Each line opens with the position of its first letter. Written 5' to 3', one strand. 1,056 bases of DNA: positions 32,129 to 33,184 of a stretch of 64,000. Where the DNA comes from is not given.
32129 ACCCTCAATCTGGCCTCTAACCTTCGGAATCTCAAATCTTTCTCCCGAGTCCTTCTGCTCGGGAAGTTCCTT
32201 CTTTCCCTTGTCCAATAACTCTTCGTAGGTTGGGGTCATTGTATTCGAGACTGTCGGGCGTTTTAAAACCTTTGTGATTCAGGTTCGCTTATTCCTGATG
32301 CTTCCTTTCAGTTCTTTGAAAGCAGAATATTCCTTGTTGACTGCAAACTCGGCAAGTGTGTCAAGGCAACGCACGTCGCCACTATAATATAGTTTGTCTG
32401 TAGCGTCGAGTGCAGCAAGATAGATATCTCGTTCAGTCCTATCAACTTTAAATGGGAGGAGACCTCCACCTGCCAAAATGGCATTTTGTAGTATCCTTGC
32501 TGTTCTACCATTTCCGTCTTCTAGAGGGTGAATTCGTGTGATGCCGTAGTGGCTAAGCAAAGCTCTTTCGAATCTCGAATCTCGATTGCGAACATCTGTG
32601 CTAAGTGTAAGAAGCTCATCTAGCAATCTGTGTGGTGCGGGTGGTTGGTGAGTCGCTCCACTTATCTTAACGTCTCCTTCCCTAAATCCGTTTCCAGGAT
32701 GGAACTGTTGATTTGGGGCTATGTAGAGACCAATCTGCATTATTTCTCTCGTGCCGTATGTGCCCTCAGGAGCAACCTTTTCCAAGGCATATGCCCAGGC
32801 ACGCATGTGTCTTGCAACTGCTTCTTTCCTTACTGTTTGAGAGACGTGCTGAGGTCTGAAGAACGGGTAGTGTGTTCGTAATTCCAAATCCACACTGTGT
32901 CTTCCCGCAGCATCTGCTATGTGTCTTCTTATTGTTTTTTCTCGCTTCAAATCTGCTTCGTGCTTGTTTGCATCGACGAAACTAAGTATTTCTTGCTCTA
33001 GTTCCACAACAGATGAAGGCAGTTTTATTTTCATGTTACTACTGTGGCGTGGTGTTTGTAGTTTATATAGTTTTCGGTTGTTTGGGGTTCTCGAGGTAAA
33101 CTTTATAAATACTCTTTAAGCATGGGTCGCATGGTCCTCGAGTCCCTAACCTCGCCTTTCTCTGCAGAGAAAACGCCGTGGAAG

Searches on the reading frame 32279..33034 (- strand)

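Call 46: search_protein_families(library=pfam, max_evalue=0.00001, proteins=[window:32279-33034:-])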
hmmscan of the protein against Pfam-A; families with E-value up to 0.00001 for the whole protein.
window:32279-33034:- (251 aa): 1 family
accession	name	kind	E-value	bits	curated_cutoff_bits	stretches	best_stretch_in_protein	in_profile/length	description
PF02661.23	Fic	-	1.4e-12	48.7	24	1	115-187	21-93/93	Fic/DOC family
